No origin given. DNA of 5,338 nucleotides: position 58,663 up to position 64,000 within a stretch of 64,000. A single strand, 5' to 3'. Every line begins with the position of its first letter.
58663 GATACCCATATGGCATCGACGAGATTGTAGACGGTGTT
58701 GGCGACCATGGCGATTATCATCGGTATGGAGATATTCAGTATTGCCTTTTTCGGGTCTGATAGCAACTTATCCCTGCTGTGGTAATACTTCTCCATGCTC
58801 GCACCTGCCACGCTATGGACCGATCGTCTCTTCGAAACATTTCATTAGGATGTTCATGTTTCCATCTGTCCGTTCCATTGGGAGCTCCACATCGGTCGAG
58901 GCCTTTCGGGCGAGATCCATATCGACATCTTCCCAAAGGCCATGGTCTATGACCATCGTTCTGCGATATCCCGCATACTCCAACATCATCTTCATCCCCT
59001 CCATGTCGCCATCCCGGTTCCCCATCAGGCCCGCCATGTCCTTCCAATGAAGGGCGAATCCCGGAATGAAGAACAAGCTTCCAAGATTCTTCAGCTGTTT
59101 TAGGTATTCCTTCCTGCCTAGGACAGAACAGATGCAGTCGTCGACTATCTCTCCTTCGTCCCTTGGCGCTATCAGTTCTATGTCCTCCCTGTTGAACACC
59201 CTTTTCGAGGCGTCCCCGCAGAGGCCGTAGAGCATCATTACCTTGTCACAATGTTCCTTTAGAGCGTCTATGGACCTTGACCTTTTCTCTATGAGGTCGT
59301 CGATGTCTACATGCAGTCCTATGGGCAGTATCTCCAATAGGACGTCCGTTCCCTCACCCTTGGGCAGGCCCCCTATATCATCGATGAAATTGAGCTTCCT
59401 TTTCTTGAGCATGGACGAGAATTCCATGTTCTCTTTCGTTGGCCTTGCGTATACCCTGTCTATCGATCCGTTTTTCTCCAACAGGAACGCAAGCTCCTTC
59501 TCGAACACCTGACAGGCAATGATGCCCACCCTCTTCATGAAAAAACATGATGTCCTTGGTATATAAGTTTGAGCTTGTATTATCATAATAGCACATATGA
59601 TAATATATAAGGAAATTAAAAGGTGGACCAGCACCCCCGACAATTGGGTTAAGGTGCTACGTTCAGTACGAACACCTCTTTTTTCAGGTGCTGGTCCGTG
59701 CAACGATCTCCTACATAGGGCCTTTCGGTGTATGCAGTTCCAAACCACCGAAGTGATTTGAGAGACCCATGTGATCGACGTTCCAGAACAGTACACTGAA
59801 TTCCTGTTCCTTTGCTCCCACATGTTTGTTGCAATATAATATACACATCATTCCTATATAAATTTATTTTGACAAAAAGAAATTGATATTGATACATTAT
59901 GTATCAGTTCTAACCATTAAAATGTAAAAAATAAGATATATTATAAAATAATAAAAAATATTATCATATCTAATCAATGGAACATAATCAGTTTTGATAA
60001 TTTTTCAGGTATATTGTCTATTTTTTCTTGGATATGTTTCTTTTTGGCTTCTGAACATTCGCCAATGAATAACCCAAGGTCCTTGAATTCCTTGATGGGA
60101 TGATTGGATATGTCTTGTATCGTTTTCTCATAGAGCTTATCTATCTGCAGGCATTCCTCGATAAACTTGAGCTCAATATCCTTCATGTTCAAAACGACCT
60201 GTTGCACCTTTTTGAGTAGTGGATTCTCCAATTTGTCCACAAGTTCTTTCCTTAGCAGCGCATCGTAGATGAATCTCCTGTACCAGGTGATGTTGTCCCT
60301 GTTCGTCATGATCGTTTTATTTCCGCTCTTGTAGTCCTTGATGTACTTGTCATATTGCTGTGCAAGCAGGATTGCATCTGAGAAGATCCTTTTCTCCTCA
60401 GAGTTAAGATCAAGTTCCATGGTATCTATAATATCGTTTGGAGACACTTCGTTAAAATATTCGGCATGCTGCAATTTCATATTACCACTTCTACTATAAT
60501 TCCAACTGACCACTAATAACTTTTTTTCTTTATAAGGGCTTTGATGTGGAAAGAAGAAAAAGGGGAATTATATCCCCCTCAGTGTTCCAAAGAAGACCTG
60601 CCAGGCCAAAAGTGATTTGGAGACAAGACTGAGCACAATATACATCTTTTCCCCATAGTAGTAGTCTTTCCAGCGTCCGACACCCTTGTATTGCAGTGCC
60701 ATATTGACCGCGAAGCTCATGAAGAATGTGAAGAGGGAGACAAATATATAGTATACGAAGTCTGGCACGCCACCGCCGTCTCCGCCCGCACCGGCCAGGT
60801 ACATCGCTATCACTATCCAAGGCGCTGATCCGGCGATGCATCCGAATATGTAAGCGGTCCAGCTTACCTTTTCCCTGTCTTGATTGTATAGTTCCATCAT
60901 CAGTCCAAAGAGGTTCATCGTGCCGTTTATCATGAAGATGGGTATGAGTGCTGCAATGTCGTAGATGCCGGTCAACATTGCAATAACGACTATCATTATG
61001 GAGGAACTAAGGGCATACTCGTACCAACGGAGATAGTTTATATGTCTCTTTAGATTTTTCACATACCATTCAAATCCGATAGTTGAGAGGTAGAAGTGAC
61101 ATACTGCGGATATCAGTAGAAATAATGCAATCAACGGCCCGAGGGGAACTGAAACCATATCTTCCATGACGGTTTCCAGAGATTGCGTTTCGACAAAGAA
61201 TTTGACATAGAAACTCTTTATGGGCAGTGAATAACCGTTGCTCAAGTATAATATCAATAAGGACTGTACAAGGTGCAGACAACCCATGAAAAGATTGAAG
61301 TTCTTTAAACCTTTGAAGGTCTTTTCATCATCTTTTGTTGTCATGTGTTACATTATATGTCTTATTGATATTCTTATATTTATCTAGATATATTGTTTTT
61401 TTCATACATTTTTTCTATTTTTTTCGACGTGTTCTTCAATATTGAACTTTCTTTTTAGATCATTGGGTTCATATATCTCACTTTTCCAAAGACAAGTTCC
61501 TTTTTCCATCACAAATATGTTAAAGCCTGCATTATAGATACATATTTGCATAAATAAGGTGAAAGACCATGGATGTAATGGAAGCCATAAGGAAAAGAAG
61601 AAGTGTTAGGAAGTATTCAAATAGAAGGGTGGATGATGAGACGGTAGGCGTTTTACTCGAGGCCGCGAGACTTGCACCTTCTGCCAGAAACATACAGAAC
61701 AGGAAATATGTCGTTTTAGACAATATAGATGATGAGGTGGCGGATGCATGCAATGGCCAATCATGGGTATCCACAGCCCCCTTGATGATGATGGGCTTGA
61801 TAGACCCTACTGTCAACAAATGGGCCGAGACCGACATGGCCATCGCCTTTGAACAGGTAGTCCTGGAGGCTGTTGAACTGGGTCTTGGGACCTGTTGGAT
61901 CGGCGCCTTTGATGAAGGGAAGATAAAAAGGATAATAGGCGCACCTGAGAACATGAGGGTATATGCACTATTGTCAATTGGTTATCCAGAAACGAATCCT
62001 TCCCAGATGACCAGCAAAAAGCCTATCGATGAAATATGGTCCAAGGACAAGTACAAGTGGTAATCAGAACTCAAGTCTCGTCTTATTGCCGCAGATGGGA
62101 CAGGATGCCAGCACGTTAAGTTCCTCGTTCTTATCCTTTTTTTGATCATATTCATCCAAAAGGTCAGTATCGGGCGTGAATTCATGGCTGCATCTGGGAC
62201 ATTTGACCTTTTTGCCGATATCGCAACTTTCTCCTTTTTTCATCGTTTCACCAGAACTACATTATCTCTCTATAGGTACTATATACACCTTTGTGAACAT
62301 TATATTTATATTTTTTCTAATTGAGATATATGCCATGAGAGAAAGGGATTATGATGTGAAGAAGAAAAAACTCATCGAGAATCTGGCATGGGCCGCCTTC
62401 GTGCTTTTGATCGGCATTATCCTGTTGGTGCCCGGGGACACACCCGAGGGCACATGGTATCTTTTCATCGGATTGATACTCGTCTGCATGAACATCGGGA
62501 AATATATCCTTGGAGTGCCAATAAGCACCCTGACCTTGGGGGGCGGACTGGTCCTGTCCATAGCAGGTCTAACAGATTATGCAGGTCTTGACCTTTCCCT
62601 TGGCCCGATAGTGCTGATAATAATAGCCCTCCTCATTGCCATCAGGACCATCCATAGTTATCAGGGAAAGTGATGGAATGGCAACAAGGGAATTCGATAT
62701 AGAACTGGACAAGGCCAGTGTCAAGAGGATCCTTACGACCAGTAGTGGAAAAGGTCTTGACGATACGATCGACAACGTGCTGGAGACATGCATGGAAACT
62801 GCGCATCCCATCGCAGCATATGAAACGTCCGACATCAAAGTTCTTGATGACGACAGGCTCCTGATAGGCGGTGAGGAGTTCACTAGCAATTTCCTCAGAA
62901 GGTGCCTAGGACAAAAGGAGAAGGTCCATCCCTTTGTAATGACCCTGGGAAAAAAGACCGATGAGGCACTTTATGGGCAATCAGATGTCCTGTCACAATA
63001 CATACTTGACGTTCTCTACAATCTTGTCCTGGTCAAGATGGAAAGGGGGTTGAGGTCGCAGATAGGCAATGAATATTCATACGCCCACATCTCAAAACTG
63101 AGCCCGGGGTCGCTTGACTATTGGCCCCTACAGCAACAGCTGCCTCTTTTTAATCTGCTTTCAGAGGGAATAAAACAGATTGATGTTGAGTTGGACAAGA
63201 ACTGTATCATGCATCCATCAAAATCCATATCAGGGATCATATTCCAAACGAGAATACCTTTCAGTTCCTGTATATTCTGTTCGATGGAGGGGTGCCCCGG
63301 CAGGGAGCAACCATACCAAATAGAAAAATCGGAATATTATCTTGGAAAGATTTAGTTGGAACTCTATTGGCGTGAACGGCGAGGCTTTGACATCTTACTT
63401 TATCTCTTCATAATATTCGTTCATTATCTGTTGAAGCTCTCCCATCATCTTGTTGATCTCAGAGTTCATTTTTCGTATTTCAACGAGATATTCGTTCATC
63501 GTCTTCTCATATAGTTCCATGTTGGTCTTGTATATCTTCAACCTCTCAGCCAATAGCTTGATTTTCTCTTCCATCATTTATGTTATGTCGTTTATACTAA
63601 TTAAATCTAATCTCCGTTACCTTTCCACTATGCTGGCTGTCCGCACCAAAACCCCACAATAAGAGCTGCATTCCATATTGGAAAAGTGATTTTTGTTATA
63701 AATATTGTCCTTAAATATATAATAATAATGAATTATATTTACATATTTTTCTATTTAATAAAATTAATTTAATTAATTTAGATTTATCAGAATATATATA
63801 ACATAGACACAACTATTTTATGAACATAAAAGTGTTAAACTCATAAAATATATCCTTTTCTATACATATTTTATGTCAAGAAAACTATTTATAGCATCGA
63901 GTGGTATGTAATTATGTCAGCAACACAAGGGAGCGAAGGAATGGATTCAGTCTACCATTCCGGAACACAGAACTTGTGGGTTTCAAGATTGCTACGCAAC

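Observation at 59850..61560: Heliorhodopsin gene in an AT-rich islet of an F430-encoding anaerobic archaeon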

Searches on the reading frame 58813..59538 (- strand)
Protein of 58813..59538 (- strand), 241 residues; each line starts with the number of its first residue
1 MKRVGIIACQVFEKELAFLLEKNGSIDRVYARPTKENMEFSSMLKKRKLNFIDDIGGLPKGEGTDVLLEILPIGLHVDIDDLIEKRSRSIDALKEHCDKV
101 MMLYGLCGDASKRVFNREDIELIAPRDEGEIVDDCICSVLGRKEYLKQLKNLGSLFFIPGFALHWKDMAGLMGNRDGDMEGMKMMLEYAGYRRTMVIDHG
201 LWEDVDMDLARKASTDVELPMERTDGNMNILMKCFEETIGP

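Call 81: search_protein_families(library=pfam, proteins=[window:58813-59538:-], max_evalue=0.01)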
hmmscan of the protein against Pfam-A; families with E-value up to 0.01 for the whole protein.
window:58813-59538:- (241 aa): 1 family
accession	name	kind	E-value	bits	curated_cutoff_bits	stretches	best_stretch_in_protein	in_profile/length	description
PF07796.16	DUF1638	-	1.2e-28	100.5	27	1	70-234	1-160/161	Protein of unknown function (DUF1638)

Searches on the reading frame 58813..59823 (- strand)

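Call 3: search_protein_families(library=pfam, proteins=[window:58813-59823:-], max_evalue=0.01)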
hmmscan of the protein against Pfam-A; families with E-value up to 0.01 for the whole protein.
window:58813-59823:- (336 aa): 1 family
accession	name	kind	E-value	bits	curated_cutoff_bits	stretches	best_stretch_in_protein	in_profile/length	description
PF07796.16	DUF1638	-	2.7e-28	99.3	27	1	165-329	1-160/161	Protein of unknown function (DUF1638)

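Call 11: search_protein_families(library=ncbifam, proteins=[window:58813-59823:-], max_evalue=0.00001)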
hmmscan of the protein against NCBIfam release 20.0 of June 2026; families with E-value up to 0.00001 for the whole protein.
window:58813-59823:- (336 aa): 0 families

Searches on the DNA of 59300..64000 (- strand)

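Call 64: search_rna_families(source=window, start=59300, end=64000, threshold=evalue, max_evalue=1)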
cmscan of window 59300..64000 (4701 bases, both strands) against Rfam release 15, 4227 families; matches with E-value up to 1: 2.
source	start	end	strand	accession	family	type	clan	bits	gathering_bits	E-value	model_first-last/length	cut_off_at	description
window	63299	63335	+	RF00382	DnaX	Cis-reg; frameshift_element;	-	20.4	35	0.33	1-65/65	no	DnaX ribosomal frameshifting element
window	61629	61650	+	RF01124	sR36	Gene; snRNA; snoRNA; CD-box;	-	16.9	55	0.68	1-55/55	no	Small nucleolar RNA sR36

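Call 77: build_rna_model(alignment_id=A7)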
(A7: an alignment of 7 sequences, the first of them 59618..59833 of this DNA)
Model R1 built from alignment A7 (7 sequences, 220 columns); structure: RNAalifold consensus.
model positions 216; base pairs 63; branch points 4; effective number of sequences 1.04; information 0.59 bits per position. Calibrated on 0.2 Mb of random sequence (short: E-values are rough).
structure used (alignment columns):
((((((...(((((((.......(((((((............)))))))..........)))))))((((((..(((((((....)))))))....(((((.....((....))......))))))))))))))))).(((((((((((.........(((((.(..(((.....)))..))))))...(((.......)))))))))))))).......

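Call 79: search_with_rna_model(model_id=R1, sources=[window, L005, L008, L045, L047, L048, L050, L051, L052, L053, L054, L055, L056, L057, L058, L009, L007, L010, L022, L024, L026, L034], max_evalue=1)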
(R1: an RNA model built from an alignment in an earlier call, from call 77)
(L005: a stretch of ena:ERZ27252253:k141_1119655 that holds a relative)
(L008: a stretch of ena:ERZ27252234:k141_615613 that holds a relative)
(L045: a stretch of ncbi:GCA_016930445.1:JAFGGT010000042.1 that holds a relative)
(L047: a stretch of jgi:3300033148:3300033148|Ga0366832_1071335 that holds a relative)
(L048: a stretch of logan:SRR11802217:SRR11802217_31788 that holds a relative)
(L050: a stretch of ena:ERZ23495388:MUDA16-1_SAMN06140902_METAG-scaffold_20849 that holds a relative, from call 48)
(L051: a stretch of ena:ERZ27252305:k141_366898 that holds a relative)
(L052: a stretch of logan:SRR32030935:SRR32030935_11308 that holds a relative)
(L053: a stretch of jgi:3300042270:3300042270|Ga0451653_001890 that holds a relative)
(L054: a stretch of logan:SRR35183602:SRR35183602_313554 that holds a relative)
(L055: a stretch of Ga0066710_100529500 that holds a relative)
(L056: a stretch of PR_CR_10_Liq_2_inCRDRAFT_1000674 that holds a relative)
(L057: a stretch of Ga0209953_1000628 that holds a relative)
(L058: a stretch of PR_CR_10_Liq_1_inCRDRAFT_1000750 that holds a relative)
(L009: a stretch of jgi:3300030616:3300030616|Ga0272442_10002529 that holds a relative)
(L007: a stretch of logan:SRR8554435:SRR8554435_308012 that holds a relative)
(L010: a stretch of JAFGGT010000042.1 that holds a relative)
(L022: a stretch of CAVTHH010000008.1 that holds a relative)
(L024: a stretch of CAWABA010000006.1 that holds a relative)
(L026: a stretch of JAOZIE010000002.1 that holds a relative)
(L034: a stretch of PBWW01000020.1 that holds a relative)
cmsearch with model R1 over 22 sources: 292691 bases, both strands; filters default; matches with E-value up to 1: 13.
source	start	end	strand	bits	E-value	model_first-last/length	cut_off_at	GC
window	59618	59833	-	250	1.1e-67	1-216/216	no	0.49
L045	3554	3769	+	246.4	1.1e-66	1-216/216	no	0.5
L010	3554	3769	+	246.4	1.1e-66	1-216/216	no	0.5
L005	11514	11729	+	245.6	1.9e-66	1-216/216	no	0.51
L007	9605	9820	+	245.6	1.9e-66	1-216/216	no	0.51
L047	5056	5268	+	235.3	1.4e-63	1-216/216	no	0.47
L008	11525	11741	+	221.2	1.2e-59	1-216/216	no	0.47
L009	11525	11741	+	221.2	1.2e-59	1-216/216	no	0.47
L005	6024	6235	-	193.4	6.6e-52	1-216/216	no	0.48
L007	4115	4326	-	193.4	6.6e-52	1-216/216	no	0.48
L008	4981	5190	-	188.1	1.9e-50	1-216/216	no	0.48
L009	4981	5190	-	188.1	1.9e-50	1-216/216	no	0.48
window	63915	64000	+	57.9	3.7e-14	1-90/216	3'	0.48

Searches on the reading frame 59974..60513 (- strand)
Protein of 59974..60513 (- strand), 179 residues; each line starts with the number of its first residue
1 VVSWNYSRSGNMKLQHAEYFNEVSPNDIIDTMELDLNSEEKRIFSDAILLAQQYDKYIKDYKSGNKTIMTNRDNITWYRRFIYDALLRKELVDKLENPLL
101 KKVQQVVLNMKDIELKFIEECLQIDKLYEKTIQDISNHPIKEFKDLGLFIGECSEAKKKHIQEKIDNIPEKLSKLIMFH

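Call 3: search_protein_families(library=pfam, proteins=[window:59974-60513:-], max_evalue=0.01)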
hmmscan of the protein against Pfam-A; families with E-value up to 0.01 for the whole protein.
window:59974-60513:- (179 aa): 0 families

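Call 11: search_protein_families(library=ncbifam, proteins=[window:59974-60513:-], max_evalue=0.00001)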
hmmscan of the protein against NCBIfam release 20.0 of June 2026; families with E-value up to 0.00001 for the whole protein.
window:59974-60513:- (179 aa): 0 families

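Call 34: find_homologous_proteins(query=window:59974-60480:-, max_evalue=0.001)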
Query window:59974-60480:- (168 aa): 5 proteins with E <= 0.001 among 34 candidates.
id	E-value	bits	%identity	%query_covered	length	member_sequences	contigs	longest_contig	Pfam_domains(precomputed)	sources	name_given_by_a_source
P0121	4.1e-103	360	100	100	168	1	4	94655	-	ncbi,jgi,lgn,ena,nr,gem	ncbi:MAG TPA: hypothetical protein PK718_02735 [Candidatus Methanofastidiosa archaeon]|nr:hypothetic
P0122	3.8e-75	269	72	99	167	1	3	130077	-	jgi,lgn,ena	-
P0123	3.9e-73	263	71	99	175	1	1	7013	-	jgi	-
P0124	4.7e-70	253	68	99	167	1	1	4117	-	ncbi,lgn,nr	ncbi:MAG: hypothetical protein JW825_02725 [Candidatus Methanofastidiosa archaeon]|nr:hypothetical p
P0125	4.1e-64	234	65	99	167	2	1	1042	-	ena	-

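Call 35: search_protein_families(library=pfam, proteins=[window:59974-60480:-], max_evalue=0.1)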
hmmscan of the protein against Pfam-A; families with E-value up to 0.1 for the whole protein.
window:59974-60480:- (168 aa): 2 families
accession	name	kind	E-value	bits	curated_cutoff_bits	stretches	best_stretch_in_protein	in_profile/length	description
PF25001.1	Aegyptin_C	-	0.025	15.1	27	1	72-162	24-112/115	Aegyptin, C-terminal domain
PF01343.23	Peptidase_S49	-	0.069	13.6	24.9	0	114-157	52-95/154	Peptidase family S49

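Call 42: predict_structure(alignment_id=A2)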
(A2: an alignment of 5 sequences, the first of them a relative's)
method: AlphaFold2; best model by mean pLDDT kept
length: 168 residues; sequences in the alignment: 5
mean_pLDDT: 47.7   pTM: 0.39
mean pLDDT of the five models: 47.7, 47.6, 46.5, 46.4, 46.0
residues with pLDDT >= 90: 0; 70-90: 1; 50-70: 69; < 50: 98
segments of 3 or more residues with pLDDT < 50: 1-7, 55-89, 98-132, 140-143, 157-168
pLDDT, mean of each block of 10 residues (from residue 1): 40 63 60 58 59 51 42 43 46 48 35 35 38 51 51 52 35
secondary structure, 60 per line:
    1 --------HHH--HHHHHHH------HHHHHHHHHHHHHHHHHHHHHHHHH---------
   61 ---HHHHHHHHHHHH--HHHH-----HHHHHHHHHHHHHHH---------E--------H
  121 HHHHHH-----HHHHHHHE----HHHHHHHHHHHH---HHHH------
elements in order: H14-20 H27-51 H64-75 H78-81 H87-101 H120-126 H132-138 H144-155 H159-162

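Call 45: search_protein_representatives(alignment_id=A2)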
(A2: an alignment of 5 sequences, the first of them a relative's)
Query: 5 sequences, 167 profile positions. Proteins with E-value up to 0.001 (for the whole library): 5; up to 1e-10: 4; up to 1e-30: 2. The best 5 are listed.
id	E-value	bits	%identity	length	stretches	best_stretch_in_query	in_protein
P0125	6.6e-89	312.5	-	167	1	1-167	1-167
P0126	1.6e-39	151.8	-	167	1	7-160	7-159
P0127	8.3e-19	84.4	-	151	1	93-167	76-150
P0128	1.8e-14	70.3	-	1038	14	94-145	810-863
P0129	2.7e-09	53.4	-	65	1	1-31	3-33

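Call 48: find_encoding_contigs(protein=P0126, flank=6000, max_places=3)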
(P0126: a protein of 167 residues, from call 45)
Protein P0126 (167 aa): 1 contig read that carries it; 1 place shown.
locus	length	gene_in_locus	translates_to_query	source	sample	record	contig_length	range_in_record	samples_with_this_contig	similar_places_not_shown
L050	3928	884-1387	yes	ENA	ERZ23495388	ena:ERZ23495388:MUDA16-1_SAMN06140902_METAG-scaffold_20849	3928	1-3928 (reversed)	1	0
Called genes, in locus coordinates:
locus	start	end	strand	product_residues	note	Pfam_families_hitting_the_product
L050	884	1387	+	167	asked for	-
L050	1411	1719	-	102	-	PF06935:DUF1284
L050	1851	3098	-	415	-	PF00171:Aldedh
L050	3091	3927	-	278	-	?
